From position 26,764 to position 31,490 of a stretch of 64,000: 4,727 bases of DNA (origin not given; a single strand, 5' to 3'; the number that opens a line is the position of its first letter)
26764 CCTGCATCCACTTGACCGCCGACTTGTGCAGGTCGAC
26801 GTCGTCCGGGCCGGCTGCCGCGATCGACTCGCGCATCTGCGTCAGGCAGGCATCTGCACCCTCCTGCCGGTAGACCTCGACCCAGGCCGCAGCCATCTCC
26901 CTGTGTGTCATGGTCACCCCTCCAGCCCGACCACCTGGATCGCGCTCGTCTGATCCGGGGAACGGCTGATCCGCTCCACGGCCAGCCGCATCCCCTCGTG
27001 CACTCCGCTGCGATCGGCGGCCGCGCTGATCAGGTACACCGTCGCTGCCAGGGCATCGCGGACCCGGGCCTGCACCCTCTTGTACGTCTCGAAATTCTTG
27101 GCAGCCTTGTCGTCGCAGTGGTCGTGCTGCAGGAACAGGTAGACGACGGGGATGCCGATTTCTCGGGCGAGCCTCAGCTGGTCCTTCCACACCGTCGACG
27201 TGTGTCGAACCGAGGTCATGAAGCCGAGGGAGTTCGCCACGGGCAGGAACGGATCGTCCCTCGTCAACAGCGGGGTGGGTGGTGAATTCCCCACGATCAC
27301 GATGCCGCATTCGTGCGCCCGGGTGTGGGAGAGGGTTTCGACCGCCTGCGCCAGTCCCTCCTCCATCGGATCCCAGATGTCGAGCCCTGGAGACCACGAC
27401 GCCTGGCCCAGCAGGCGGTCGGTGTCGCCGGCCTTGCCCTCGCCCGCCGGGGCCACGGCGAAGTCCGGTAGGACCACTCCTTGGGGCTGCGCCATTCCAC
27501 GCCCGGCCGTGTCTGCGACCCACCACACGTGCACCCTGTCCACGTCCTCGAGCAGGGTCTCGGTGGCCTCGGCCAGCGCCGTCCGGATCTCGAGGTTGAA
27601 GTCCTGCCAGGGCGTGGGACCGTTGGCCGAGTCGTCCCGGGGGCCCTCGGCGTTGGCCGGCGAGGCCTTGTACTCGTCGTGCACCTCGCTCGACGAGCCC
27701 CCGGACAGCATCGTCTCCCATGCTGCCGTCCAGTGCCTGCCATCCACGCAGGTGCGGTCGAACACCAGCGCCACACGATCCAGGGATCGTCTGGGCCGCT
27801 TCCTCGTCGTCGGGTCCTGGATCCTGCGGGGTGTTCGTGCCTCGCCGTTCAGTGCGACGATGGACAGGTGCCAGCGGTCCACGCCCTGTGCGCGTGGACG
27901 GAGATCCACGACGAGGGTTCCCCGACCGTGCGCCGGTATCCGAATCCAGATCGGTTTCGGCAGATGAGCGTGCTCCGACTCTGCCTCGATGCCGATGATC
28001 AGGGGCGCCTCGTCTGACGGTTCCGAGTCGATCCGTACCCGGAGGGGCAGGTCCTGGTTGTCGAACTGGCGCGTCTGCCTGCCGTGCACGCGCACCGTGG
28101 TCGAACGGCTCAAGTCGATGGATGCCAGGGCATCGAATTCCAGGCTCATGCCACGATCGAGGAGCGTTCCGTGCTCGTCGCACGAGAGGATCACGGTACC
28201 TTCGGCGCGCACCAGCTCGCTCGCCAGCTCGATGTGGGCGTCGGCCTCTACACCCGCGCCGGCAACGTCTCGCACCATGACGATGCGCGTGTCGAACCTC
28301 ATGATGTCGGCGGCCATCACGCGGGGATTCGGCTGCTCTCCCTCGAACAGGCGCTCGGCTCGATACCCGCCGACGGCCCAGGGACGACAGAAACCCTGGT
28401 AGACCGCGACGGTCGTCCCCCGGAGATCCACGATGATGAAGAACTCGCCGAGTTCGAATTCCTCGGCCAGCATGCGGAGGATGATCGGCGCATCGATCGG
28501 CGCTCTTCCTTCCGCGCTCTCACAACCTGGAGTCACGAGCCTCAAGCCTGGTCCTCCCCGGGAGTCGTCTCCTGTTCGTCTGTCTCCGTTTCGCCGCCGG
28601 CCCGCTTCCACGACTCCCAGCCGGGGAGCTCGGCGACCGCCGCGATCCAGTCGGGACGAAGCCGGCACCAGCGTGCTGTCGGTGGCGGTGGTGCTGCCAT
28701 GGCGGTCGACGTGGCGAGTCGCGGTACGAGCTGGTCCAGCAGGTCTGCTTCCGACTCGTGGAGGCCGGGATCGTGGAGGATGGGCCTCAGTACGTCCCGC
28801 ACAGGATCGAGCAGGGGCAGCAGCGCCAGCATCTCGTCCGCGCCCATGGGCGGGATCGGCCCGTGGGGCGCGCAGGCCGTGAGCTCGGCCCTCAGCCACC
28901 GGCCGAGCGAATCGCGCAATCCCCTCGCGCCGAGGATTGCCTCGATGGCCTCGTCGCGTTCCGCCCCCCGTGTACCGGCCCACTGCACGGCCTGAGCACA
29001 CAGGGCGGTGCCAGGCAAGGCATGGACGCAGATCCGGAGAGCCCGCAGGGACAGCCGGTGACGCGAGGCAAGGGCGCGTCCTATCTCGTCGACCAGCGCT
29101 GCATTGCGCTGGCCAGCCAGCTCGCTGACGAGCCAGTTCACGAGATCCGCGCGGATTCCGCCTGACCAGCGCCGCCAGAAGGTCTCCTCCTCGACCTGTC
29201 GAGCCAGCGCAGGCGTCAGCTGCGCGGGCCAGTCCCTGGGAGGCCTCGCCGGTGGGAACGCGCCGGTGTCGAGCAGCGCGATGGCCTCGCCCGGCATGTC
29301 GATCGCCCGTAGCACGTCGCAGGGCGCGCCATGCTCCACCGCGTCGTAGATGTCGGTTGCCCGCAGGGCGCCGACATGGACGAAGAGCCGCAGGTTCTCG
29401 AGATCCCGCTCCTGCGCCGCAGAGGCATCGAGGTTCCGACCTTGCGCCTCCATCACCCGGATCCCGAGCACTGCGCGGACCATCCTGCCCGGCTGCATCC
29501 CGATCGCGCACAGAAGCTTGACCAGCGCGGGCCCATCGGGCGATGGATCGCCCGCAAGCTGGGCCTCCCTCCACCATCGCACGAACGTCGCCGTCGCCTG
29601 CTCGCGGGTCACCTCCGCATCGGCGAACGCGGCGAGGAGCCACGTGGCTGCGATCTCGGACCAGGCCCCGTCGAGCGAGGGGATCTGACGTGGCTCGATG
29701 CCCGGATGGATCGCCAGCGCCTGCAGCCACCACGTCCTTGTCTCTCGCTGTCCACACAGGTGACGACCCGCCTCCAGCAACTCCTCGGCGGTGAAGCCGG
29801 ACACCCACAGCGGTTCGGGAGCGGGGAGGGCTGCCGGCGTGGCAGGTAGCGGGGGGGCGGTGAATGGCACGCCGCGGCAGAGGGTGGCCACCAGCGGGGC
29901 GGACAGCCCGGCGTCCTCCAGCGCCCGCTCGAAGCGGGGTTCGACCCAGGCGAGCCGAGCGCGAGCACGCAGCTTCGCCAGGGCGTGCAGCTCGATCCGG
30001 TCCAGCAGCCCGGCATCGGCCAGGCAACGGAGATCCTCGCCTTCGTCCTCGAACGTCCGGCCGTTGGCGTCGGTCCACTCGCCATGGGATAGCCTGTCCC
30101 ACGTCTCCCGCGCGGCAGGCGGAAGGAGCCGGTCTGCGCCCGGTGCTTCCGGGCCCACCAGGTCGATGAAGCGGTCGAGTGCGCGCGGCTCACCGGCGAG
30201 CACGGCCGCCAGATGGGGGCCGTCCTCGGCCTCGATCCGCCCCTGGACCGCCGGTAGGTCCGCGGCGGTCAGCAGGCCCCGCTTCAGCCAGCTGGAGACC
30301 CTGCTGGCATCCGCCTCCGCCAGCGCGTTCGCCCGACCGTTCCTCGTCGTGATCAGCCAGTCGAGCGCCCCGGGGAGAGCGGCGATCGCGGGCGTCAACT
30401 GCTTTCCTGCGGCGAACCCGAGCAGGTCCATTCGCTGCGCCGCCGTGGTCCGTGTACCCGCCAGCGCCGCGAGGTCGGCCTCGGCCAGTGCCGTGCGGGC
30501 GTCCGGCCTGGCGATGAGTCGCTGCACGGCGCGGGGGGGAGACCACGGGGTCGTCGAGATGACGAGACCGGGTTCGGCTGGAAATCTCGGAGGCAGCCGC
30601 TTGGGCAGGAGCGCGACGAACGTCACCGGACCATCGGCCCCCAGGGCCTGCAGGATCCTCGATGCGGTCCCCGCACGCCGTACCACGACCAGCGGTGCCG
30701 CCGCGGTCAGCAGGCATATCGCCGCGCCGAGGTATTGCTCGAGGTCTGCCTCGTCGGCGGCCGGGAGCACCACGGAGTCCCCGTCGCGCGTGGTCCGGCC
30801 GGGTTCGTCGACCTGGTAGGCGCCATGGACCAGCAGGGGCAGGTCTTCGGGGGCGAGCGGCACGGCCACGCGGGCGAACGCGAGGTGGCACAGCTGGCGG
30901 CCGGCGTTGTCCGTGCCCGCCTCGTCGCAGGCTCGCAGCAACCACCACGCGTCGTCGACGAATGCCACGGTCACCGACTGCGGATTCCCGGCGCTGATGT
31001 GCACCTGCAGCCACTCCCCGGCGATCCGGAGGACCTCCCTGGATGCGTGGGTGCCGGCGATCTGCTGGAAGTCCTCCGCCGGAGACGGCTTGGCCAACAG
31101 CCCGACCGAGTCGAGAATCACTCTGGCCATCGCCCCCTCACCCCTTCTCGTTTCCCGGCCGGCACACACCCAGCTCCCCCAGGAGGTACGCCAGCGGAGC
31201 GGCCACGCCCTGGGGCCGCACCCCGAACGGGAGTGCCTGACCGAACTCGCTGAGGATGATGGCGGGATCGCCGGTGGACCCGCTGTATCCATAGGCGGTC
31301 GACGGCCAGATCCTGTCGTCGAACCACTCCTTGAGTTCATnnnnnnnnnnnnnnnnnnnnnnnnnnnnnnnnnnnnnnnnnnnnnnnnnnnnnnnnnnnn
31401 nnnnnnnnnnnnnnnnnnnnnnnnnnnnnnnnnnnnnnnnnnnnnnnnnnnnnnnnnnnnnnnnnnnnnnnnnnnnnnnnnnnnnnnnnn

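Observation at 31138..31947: Eukaryote-like Ras/Roc-type small GTPase with canonical DxxGQ switch II inside the array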

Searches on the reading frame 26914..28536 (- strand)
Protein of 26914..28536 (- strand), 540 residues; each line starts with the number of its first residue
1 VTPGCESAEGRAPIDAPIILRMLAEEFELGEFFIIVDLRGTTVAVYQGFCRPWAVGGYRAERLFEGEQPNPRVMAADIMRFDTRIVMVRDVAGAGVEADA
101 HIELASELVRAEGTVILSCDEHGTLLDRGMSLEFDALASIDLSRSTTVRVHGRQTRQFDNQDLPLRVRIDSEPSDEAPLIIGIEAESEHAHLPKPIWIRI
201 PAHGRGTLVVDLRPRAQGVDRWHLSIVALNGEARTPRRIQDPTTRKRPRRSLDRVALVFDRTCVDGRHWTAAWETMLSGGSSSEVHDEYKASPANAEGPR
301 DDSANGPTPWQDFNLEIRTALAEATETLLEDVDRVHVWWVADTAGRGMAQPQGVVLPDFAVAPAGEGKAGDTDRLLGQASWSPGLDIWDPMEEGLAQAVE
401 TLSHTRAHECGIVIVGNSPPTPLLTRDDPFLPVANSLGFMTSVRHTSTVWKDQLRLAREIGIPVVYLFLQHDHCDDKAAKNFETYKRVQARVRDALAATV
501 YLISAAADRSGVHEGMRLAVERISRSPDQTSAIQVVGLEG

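Call 20: search_protein_families(library=pfam, proteins=[window:26914-28536:-], max_evalue=0.05)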
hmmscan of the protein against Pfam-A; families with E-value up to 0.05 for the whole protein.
window:26914-28536:- (540 aa): 0 families

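Call 41: search_protein_families(library=padloc, proteins=[window:26914-28536:-], max_evalue=0.01)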
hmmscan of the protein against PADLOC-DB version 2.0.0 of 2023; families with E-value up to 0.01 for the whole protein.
window:26914-28536:- (540 aa): 0 families

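Call 55: search_solved_structures(query=A5, max_evalue=10, show_alignments=2)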
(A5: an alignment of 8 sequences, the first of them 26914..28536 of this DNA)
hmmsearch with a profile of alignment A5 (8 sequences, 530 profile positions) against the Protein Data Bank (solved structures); distinct sequences matched with E-value up to 10: 0.

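Call 66: search_protein_families(library=pfam, alignment_id=A5, max_evalue=1)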
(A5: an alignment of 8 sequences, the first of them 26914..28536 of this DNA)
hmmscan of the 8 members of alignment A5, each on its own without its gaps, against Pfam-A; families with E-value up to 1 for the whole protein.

A. member 1, window:26914-28536:- (540 aa): 1 family
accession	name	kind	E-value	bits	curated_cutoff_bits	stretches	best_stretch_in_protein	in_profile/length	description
PF08827.16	DUF1805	-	0.12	13.1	29.5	1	492-518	31-57/64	Domain of unknown function (DUF1805)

B. families by the number of members that match (of 8 scanned): 6 families
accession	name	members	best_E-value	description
PF13103.11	TonB_2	1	0.011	TonB C terminal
PF14796.11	AP3B1_C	1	0.016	Clathrin-adaptor complex-3 beta-1 subunit C-terminal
PF00702.32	Hydrolase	1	0.059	haloacid dehalogenase-like hydrolase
PF08827.16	DUF1805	1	0.12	Domain of unknown function (DUF1805)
PF03851.20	UvdE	1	0.19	UV-endonuclease UvdE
PF01261.30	AP_endonuc_2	1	0.2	Xylose isomerase-like TIM barrel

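Call 88: predict_structure(protein=window:26914-28536:-)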
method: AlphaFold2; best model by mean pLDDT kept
length: 540 residues; sequences in the alignment: 1
mean_pLDDT: 33.0   pTM: 0.25
mean pLDDT of the five models: 33.0, 31.5, 28.3, 26.7, 26.6
residues with pLDDT >= 90: 0; 70-90: 0; 50-70: 0; < 50: 540
segments of 3 or more residues with pLDDT < 50: 1-540
pLDDT, mean of each block of 10 residues (from residue 1): 29 34 36 39 35 26 31 31 33 33 38 34 29 26 33 33 38 41 45 45 42 43 40 26 26 24 25 25 28 30 33 34 34 31 28 26 26 28 28 39 34 32 33 30 29 36 34 34 38 39 35 40 37 26
secondary structure, 60 per line:
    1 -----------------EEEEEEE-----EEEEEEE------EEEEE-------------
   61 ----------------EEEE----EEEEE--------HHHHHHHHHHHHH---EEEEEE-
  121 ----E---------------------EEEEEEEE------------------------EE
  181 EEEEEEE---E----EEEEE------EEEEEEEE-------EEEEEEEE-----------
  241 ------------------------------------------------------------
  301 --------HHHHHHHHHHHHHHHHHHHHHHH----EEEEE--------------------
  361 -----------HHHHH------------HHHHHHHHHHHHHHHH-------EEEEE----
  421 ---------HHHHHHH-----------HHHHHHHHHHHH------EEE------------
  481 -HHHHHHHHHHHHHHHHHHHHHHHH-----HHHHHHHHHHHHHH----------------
elements in order: E18-24 E30-36 E43-47 E77-80 E85-89 H98-110 E114-119 E147-154 E179-187 E196-200 E207-214 E222-229 H309-331 E336-340 H372-376 H389-404 E412-416 H430-436 H448-459 E466-468 H482-505 H511-524
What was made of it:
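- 26914..28536 (-): Gene C: 540-aa protein with a conserved C-terminal alpha/beta-like module (FDRTxxD, WWFAD, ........, VGNSPP). It is retained even in the most distant loci. The single-sequence AF2 model failed (call 88).
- Tried and rejected: A single-sequence AlphaFold run of gene C gave pLDDT 33, which is unusable (call 88).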

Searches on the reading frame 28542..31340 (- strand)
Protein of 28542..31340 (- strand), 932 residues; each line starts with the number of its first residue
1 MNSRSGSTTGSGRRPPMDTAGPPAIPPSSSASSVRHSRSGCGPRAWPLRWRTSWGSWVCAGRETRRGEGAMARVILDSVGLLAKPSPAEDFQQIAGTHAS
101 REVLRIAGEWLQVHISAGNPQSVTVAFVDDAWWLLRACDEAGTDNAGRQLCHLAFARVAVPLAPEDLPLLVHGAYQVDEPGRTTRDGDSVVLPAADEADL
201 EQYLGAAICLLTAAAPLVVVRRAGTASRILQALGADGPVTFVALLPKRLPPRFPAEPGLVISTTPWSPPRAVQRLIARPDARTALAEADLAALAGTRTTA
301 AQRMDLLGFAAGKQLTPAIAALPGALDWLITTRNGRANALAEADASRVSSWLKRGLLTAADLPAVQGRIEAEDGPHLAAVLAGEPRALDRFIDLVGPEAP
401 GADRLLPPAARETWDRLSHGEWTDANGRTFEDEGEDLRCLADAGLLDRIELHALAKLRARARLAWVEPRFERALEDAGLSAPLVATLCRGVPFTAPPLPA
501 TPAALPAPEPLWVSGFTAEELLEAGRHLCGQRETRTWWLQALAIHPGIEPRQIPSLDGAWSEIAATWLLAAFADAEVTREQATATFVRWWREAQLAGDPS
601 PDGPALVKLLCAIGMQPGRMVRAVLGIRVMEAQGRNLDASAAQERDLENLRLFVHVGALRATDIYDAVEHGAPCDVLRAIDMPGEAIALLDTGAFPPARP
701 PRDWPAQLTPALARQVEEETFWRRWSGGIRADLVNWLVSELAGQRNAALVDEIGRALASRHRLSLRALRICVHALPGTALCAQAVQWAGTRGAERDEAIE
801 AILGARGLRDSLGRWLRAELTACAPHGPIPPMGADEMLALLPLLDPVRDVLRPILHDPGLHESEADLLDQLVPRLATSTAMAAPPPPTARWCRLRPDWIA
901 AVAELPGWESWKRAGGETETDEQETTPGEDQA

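Call 7: search_protein_families(library=pfam, proteins=[window:28542-31340:-], max_evalue=0.01)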
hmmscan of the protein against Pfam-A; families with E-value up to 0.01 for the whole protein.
window:28542-31340:- (932 aa): 0 families

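Call 8: search_protein_families(library=padloc, proteins=[window:28542-31340:-], max_evalue=0.01)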
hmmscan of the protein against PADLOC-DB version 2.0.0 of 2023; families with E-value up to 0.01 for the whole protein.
window:28542-31340:- (932 aa): 0 families

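Call 9: search_protein_families(library=ncbifam, proteins=[window:28542-31340:-], max_evalue=0.01)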
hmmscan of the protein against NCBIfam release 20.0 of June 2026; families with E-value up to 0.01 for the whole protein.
window:28542-31340:- (932 aa): 0 families

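Call 60: find_homologous_proteins(query=window:28542-31130:-, max_evalue=0.001)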
Query window:28542-31130:- (862 aa): 1 proteins with E <= 0.001 among 8000 candidates.
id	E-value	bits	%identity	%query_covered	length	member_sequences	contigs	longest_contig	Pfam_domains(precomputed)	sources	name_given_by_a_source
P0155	0.0e+0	1912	100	100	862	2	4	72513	-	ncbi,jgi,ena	-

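Call 61: list_cluster_members(proteins=[P0155, P0001])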
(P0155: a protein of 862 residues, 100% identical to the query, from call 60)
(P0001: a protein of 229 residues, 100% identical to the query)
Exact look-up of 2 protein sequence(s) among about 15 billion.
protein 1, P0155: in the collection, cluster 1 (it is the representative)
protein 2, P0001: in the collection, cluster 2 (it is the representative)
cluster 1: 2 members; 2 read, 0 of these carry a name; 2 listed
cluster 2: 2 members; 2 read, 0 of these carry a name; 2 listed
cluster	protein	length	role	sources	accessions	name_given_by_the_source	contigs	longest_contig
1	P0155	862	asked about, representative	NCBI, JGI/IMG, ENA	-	-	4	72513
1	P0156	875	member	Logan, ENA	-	-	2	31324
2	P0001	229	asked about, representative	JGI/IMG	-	-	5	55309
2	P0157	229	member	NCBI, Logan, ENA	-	-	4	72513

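Call 62: find_encoding_contigs(protein=P0155, flank=1000, max_places=4)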
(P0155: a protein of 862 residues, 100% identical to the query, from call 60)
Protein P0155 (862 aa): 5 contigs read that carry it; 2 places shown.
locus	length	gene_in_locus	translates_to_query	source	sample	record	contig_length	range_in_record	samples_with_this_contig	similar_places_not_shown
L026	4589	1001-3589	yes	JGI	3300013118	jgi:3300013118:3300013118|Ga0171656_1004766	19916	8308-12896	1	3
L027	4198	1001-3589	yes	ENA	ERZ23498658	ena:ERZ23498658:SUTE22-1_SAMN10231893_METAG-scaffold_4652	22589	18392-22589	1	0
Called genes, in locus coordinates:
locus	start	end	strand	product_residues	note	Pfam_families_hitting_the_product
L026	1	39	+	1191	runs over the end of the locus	-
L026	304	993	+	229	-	-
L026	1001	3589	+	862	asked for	-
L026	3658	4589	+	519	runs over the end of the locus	-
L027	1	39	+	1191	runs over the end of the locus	-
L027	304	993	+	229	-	-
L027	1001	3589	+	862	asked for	-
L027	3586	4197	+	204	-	?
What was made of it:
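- Tried and rejected: The contigs come from metagenomes (calls 61, 62).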

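Call 64: find_homologous_proteins(query=A6, max_evalue=0.001)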
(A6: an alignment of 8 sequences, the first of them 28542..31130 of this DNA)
Query A6 (8 sequences) (862 aa, profile of the alignment): 1 proteins with E <= 0.001 among 8000 candidates.
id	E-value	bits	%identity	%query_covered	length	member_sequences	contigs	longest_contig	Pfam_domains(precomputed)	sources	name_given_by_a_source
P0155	0.0e+0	1023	100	100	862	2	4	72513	-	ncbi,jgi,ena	-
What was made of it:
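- Tried and rejected: The candidate list was saturated (calls 60, 64), so no alignment-based structure of B was possible.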

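Call 65: search_protein_families(library=pfam, alignment_id=A6, max_evalue=1)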
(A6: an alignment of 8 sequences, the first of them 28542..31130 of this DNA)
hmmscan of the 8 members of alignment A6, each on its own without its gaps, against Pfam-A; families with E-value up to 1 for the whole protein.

A. member 1, window:28542-31130:- (862 aa): 0 families

B. families by the number of members that match (of 8 scanned): 5 families
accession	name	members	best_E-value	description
PF00140.25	Sigma70_r1_2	1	0.13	Sigma-70 factor, region 1.2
PF20859.2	RHA1_ro05818_N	1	0.19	Hypothetical protein RHA1_ro05818, N-terminal helical domain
PF23043.1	SH3-B_UBE2O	1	0.26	UBE2O, SH3-B domain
PF10979.13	DUF2786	1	0.31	Protein of unknown function (DUF2786)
PF13646.12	HEAT_2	1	0.93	HEAT repeats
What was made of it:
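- On Roc (Roco proteins): No COR match was found in it or in gene B (calls 7, 65).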

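Call 67: search_solved_structures(query=A6, max_evalue=1)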
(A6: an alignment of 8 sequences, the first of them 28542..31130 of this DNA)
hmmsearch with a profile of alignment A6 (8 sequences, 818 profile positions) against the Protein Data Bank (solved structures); distinct sequences matched with E-value up to 1: 1.
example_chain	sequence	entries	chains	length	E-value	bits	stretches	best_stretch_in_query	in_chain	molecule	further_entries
5va4_A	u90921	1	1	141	0.12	14.1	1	621-688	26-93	TRIM5/cyclophilin A V4 fusion protein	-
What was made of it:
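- Tried and rejected: Profile searches of C and B against PDB sequences found nothing (calls 55, 67).
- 28542..31130 (-): Gene B: 862-aa protein whose start lies 7 nt after the GTPase stop. Candidate cognate partner of the GTPase. The invariant N-terminal residues include K14, D20, D74 and R78. No Pfam or PDB relative (calls 65, 67).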
